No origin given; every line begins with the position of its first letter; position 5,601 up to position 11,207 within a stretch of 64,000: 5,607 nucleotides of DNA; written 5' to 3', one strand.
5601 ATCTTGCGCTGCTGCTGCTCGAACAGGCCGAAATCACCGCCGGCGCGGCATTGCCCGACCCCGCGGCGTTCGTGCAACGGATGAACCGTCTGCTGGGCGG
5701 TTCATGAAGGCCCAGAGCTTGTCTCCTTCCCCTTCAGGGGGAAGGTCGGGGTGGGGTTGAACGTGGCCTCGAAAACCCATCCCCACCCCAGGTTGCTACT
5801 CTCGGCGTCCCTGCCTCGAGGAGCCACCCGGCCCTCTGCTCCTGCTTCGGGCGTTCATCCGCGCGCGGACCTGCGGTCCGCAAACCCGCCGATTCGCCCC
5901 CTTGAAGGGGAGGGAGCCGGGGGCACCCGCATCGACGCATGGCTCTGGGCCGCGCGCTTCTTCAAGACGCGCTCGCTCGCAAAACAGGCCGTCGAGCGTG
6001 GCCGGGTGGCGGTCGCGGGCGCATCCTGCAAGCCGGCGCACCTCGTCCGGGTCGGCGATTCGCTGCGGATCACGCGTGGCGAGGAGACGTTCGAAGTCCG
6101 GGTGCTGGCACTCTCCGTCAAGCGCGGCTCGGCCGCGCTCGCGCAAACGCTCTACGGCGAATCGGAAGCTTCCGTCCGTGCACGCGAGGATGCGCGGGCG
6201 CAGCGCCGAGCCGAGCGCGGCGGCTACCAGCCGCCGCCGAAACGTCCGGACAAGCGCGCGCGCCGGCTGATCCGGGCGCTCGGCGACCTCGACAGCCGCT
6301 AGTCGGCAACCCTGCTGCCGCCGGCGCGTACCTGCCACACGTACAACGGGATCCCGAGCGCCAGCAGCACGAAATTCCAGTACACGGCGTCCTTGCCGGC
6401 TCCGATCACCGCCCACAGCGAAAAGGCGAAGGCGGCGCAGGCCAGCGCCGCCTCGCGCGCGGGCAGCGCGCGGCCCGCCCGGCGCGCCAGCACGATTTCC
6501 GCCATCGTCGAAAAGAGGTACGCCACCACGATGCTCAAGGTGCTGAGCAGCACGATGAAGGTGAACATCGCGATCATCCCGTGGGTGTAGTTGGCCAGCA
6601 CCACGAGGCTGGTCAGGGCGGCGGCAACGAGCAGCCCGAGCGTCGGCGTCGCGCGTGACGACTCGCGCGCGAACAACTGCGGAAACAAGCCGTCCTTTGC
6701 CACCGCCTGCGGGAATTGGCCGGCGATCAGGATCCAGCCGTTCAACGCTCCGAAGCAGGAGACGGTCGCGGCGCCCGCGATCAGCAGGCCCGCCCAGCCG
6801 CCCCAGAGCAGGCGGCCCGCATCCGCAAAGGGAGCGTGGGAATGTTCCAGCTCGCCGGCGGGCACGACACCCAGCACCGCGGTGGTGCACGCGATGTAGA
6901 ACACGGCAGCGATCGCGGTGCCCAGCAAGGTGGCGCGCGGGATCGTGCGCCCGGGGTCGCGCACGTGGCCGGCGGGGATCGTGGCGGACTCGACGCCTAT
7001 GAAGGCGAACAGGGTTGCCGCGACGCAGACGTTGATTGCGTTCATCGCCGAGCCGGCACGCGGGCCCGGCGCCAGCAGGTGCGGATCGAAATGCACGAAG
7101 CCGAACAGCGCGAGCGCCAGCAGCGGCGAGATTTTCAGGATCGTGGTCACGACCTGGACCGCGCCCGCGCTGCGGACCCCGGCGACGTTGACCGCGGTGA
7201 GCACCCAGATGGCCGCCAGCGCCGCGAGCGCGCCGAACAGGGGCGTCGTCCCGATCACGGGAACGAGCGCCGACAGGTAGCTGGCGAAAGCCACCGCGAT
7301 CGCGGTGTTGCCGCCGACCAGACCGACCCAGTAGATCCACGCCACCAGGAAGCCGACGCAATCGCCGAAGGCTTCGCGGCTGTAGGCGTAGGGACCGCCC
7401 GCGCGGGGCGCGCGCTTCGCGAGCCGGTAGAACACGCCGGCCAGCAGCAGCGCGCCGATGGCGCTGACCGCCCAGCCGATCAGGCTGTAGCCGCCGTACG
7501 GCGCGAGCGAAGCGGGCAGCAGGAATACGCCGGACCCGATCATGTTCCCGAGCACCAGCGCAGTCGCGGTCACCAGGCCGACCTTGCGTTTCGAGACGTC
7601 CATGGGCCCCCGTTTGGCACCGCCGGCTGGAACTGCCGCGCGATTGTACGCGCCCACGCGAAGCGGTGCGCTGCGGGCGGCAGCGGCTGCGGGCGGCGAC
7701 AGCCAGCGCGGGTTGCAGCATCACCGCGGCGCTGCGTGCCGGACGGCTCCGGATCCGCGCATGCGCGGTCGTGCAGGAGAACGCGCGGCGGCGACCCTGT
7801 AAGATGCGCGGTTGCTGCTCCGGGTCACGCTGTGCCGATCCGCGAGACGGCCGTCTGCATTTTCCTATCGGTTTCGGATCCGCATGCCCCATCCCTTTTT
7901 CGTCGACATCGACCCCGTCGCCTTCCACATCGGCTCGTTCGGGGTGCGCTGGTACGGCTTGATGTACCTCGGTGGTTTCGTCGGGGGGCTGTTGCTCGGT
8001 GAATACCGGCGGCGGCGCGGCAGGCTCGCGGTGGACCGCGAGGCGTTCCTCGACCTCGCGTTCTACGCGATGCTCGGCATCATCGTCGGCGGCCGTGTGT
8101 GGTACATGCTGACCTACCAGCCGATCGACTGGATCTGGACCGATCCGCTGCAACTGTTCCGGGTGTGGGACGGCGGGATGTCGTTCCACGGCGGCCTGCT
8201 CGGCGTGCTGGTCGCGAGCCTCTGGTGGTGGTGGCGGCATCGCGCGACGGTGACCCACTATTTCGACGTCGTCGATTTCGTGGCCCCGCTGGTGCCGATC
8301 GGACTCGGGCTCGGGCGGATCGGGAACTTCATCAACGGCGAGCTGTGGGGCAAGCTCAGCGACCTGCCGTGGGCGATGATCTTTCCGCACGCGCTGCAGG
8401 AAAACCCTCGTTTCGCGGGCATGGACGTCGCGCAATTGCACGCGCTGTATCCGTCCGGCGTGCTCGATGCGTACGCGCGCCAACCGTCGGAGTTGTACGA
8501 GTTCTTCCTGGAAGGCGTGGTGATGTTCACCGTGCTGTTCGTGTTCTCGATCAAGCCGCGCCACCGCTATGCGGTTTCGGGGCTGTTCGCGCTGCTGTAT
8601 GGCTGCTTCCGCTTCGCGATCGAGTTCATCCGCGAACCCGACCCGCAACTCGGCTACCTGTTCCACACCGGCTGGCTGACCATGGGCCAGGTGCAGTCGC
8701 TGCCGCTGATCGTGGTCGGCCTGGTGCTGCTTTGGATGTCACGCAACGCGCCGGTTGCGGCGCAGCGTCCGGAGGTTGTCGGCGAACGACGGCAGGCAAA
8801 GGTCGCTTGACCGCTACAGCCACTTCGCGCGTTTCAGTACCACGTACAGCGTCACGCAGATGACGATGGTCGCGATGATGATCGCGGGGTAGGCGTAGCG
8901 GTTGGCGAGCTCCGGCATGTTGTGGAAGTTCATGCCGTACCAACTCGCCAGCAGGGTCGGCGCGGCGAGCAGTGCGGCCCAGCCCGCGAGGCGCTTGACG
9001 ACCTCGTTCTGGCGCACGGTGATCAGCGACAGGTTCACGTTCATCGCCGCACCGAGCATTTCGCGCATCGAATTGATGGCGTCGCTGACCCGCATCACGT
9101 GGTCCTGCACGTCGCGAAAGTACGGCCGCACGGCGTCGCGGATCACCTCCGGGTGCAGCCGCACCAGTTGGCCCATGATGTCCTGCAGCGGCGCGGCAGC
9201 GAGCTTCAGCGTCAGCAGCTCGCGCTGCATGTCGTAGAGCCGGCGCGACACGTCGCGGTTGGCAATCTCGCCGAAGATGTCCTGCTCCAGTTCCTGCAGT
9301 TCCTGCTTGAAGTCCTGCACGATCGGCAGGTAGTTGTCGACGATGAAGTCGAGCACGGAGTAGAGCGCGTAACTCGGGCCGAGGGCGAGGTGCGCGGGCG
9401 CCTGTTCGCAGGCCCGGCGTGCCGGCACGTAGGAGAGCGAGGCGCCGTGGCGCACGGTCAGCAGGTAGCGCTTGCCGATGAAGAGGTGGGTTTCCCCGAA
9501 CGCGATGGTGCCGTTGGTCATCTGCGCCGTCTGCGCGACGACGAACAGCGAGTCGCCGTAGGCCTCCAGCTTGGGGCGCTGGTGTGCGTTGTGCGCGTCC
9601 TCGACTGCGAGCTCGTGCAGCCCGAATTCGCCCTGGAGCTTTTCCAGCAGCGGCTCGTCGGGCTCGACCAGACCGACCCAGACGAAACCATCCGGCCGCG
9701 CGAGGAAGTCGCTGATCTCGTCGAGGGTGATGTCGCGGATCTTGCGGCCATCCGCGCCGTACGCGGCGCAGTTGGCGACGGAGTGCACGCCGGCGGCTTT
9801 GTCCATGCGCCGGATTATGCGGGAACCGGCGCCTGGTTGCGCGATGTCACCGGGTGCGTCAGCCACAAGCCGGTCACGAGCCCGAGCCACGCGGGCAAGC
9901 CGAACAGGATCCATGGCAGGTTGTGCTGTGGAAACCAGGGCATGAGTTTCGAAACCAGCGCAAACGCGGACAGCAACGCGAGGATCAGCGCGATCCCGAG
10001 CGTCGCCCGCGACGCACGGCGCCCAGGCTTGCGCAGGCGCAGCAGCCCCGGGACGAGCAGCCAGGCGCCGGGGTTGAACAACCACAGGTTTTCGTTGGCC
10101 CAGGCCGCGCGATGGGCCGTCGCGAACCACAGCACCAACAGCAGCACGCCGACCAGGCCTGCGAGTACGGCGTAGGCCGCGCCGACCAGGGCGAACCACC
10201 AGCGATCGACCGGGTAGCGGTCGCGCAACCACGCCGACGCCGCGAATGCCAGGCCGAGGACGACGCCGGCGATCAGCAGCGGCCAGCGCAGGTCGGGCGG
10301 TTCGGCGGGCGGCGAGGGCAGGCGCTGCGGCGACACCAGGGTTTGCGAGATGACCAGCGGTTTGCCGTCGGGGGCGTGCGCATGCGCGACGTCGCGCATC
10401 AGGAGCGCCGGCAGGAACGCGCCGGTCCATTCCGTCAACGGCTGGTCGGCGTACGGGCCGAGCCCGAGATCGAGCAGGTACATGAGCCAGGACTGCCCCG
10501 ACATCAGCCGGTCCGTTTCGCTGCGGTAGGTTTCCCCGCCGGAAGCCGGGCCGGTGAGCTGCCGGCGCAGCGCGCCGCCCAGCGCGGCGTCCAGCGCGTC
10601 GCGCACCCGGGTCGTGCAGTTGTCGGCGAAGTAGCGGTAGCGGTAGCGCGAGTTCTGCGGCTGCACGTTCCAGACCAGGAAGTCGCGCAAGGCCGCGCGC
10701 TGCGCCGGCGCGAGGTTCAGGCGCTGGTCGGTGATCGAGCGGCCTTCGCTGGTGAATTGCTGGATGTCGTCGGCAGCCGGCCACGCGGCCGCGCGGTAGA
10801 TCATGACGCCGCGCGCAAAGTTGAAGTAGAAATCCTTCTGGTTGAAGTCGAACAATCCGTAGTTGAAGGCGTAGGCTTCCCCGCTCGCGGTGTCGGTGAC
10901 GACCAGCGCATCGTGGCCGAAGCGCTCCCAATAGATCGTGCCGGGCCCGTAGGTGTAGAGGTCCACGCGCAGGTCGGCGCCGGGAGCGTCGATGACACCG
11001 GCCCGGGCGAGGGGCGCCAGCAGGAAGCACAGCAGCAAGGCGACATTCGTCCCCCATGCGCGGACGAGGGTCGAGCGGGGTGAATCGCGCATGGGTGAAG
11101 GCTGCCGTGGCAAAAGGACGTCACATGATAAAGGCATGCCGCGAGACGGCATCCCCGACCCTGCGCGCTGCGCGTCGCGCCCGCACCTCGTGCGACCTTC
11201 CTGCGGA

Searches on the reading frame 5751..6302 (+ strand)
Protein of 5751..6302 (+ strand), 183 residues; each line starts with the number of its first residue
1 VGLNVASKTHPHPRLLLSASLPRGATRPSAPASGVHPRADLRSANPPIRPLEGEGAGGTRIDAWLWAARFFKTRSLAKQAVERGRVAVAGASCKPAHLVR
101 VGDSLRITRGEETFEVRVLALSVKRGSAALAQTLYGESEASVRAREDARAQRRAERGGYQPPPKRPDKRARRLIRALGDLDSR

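Call 21: search_protein_families(library=pfam, proteins=[window:5751-6302:+], max_evalue=0.00001)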
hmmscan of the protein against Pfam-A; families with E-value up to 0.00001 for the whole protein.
window:5751-6302:+ (183 aa): 1 family
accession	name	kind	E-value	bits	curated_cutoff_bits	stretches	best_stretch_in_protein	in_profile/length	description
PF01479.30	S4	-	1e-10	41.6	22.8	1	60-103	2-46/48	S4 domain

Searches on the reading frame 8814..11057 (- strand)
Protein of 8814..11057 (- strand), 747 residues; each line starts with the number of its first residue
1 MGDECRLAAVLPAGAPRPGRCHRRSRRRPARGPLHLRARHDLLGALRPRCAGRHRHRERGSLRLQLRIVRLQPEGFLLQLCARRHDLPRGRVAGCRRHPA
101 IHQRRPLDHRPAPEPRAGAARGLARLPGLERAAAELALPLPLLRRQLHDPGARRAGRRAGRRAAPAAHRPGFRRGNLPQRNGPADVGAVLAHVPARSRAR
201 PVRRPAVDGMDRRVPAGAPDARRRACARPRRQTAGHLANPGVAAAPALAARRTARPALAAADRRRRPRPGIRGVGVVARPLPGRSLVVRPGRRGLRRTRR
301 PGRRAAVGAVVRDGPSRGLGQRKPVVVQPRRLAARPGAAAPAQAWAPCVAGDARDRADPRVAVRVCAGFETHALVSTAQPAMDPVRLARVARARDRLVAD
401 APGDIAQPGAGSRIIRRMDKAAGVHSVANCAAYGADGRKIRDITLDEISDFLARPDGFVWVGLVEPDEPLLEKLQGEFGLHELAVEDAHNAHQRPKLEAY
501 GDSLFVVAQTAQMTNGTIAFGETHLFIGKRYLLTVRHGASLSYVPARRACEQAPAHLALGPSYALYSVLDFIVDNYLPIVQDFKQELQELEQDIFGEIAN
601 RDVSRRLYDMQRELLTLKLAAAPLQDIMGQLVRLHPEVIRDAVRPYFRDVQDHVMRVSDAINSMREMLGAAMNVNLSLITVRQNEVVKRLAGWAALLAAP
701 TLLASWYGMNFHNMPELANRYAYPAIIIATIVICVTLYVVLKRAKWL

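Call 21: search_protein_families(library=pfam, proteins=[window:8814-11057:-], max_evalue=0.00001)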
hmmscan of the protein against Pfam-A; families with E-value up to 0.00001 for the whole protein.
window:8814-11057:- (747 aa): 1 family
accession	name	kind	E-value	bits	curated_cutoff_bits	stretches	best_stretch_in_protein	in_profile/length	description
PF01544.23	CorA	-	8.1e-60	203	27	1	456-743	2-292/292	CorA-like Mg2+ transporter protein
